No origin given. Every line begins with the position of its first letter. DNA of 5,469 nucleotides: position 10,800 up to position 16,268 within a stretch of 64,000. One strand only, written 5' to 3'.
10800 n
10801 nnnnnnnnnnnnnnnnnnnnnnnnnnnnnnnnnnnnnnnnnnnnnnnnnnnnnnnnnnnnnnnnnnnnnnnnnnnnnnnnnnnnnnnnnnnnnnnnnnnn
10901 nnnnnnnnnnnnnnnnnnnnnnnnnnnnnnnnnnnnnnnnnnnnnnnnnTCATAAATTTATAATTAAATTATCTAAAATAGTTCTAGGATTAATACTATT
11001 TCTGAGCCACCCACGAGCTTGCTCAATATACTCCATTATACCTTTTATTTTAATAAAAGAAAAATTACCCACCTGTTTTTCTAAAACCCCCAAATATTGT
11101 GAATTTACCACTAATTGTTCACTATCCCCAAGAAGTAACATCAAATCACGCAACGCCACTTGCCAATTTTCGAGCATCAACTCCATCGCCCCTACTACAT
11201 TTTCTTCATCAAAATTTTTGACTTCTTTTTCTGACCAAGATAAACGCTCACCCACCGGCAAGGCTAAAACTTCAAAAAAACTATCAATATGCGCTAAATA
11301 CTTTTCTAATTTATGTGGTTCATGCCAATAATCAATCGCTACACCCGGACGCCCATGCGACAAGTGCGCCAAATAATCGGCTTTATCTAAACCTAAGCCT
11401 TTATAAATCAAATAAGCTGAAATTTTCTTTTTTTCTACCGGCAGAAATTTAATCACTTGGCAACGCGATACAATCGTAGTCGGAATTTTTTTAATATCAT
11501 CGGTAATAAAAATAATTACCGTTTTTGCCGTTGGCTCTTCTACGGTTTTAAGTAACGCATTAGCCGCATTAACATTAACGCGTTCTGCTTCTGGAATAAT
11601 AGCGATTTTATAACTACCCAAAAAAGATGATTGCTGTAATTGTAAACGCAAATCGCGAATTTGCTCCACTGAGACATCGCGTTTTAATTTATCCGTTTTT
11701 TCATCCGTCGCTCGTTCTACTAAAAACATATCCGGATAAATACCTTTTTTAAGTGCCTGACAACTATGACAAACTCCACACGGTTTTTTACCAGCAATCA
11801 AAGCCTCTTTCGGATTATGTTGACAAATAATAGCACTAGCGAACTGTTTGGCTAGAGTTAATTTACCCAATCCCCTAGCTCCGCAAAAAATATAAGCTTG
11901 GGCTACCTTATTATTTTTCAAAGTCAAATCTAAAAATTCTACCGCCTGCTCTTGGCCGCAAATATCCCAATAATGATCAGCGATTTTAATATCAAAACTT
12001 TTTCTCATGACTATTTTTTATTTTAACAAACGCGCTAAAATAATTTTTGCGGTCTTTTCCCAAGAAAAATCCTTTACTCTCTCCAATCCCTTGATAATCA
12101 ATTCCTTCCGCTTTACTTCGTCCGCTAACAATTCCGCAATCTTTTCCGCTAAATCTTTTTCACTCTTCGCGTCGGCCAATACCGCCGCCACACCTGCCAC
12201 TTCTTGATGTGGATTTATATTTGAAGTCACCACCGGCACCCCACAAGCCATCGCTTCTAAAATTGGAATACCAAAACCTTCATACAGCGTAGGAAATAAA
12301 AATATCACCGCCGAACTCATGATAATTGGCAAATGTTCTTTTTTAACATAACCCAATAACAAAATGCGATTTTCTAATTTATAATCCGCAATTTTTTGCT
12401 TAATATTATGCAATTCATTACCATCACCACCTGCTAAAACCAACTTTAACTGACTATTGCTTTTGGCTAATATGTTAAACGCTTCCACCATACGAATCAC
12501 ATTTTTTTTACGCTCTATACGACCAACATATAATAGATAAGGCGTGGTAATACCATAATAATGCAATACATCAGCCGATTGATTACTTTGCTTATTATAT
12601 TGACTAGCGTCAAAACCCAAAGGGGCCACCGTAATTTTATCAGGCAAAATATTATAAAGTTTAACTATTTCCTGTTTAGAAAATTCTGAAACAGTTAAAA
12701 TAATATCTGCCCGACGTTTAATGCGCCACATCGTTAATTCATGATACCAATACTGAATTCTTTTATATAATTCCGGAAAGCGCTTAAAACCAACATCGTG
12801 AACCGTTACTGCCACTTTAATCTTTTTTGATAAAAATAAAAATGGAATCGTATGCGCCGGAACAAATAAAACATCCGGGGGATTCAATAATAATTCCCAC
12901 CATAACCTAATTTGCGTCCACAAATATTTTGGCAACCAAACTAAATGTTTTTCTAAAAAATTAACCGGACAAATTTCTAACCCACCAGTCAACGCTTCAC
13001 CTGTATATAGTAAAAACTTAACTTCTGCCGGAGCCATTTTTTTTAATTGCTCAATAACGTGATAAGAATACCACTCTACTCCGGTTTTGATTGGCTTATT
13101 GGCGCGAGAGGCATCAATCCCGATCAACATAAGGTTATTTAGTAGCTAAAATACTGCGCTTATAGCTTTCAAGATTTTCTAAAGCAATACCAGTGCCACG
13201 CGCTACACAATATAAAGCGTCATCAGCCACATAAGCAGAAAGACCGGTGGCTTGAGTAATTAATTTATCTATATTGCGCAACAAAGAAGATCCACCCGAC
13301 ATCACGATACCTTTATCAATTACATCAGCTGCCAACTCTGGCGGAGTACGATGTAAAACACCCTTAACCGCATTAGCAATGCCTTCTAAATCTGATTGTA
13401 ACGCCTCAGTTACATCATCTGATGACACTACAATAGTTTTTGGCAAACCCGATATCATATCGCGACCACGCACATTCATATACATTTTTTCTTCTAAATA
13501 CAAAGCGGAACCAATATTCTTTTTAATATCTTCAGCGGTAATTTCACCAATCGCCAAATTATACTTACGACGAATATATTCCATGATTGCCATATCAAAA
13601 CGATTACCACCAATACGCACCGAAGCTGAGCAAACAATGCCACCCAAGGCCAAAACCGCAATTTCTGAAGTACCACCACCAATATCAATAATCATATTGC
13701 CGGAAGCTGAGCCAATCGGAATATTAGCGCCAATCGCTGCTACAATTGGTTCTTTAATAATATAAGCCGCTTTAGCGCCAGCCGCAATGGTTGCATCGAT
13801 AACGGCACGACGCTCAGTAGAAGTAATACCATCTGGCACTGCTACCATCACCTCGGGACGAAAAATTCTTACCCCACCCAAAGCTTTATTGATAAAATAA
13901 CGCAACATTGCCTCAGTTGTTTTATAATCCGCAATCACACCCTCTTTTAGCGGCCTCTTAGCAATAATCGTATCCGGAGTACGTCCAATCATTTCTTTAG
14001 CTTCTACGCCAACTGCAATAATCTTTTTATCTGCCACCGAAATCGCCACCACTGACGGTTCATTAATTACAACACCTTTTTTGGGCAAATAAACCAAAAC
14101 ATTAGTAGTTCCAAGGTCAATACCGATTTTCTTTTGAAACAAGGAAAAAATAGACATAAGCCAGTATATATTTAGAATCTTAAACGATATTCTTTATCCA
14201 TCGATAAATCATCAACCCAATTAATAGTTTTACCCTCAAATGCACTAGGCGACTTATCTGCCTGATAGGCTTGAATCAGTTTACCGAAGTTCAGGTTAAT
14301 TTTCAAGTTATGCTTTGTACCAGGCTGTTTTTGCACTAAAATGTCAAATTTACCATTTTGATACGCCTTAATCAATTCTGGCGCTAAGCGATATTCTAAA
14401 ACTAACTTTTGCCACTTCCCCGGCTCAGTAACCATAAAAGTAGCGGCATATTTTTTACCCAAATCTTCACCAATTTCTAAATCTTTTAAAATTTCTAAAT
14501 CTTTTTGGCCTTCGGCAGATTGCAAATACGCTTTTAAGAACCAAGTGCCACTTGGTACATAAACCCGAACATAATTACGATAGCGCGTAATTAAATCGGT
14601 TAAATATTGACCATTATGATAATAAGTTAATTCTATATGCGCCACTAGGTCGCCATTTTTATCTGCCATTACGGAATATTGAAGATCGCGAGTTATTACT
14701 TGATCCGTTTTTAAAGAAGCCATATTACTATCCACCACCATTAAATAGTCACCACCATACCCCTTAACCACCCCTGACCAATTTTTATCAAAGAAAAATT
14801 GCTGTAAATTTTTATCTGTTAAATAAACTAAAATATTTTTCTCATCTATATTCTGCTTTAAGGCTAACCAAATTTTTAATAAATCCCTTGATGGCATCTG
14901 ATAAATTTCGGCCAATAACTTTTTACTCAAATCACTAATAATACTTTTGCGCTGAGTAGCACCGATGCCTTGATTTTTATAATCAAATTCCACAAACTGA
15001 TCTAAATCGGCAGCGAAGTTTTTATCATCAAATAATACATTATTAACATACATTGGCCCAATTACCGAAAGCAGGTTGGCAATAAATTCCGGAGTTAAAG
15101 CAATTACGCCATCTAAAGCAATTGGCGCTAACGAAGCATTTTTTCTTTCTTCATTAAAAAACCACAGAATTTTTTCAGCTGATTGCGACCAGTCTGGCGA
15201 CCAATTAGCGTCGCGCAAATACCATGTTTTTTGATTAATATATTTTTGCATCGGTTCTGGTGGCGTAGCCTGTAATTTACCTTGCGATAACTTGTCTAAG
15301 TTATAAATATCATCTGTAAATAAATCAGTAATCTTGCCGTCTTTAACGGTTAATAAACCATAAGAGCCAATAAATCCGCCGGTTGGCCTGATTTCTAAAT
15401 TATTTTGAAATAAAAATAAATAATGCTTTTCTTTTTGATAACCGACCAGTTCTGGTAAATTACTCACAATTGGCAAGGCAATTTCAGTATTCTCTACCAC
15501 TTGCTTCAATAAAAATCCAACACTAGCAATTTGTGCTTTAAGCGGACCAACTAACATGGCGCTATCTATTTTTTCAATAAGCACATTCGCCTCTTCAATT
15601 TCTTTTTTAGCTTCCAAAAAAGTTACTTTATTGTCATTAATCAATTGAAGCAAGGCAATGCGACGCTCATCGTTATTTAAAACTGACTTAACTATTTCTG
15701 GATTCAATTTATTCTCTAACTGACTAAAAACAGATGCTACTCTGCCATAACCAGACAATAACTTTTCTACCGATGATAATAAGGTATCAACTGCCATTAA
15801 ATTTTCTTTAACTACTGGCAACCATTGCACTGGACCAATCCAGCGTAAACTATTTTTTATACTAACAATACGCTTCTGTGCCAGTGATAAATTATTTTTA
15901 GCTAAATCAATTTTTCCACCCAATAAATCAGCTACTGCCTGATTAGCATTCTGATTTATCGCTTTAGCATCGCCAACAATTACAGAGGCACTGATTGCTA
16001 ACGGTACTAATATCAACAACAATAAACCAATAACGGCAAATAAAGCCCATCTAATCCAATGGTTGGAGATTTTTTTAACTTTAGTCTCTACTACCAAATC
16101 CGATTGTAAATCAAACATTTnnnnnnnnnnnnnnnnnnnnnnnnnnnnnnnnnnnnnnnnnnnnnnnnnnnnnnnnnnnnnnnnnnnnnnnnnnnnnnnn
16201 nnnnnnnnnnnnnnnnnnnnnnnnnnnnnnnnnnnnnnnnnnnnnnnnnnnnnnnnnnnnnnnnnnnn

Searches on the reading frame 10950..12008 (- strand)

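Call 10: search_protein_families(library=pfam, proteins=[window:10950-12008:-], max_evalue=0.001)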
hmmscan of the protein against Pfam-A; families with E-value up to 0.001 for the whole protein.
window:10950-12008:- (352 aa): 2 families
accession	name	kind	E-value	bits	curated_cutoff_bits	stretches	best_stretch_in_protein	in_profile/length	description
PF13177.12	DNA_pol3_delta2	-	3e-47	161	27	1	18-191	1-160/161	DNA polymerase III, delta subunit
PF00004.35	AAA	-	0.00016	22.6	21.2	1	40-190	2-130/131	ATPase family associated with various cellular activities (AAA)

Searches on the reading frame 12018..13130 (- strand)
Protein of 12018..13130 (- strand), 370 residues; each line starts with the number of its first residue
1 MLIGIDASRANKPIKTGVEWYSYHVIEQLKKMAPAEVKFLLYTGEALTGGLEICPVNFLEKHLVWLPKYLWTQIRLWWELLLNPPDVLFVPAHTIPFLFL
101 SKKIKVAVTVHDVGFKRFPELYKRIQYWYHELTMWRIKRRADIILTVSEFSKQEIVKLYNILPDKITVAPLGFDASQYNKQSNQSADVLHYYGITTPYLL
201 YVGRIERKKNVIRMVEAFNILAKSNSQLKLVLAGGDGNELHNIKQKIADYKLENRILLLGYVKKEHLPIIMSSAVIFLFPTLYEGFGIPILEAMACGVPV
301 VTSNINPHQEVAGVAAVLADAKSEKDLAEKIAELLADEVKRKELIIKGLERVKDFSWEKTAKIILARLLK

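Call 10: search_protein_families(library=pfam, proteins=[window:12018-13130:-], max_evalue=0.001)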
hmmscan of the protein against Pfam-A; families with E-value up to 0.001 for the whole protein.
window:12018-13130:- (370 aa): 6 families
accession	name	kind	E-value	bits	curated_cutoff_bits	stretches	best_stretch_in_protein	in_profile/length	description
PF00534.26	Glycos_transf_1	-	8.4e-40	136.5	26.4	1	196-348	15-169/172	Glycosyl transferases group 1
PF13692.12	Glyco_trans_1_4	-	6.4e-32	111.2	27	1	197-337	2-142/142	Glycosyl transferases group 1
PF13439.12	Glyco_transf_4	-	7e-14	52.7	28.5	1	17-176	3-169/170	Glycosyltransferase Family 4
PF20706.3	GT4-conflict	-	7.3e-11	42.1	26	1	135-343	141-345/385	Family 4 Glycosyltransferase in conflict systems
PF13524.12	Glyco_trans_1_2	-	2.3e-09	37.8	25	1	228-365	15-143/144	Glycosyl transferase-like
PF13579.12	Glyco_trans_4_4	-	1.7e-07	32.1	29.7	1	16-172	1-158/158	Glycosyl transferase 4-like domain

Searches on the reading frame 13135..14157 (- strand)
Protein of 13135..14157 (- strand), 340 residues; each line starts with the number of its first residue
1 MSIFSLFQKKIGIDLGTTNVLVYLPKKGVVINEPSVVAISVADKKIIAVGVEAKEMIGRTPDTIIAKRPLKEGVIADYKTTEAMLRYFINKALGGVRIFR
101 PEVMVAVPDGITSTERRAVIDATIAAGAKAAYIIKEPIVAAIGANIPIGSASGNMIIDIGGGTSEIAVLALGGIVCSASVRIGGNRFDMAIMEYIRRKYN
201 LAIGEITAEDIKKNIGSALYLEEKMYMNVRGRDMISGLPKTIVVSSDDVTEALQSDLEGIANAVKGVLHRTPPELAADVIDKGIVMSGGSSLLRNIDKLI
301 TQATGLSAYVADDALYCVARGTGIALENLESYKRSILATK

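Call 10: search_protein_families(library=pfam, proteins=[window:13135-14157:-], max_evalue=0.001)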
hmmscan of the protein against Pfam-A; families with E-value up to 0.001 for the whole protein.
window:13135-14157:- (340 aa): 6 families
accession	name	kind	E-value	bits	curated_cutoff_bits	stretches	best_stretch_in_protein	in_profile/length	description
PF06723.19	MreB_Mbl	-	7.3e-131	436.3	27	1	9-333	2-326/327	MreB/Mbl protein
PF14450.12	FtsA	-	2.6e-10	41.2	31.8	1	156-311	2-110/127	Cell division protein FtsA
PF00012.26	HSP70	-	2.7e-10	39.5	20.6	1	102-202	135-241/599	Hsp70 protein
PF00022.25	Actin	-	4.6e-07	29.2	27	0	61-198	56-190/410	Actin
PF06277.17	EutA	-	1.7e-05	24.4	27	1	139-208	127-203/475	Ethanolamine utilisation protein EutA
PF11104.14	PilM_2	-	0.00052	19.5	27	0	283-313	277-307/340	Type IV pilus assembly protein PilM;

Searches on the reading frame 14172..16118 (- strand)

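Call 10: search_protein_families(library=pfam, proteins=[window:14172-16118:-], max_evalue=0.001)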
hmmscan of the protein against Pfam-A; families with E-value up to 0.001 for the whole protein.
window:14172-16118:- (648 aa): 1 family
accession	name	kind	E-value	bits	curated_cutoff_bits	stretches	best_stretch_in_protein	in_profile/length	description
PF13196.11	DUF4012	-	4.1e-27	95.9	28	1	230-368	3-135/144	Protein of unknown function (DUF4012)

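Call 54: search_protein_families(library=ncbifam, proteins=[window:14172-16118:-], max_evalue=0.01)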
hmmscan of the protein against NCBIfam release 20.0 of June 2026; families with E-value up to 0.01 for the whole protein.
window:14172-16118:- (648 aa): 0 families
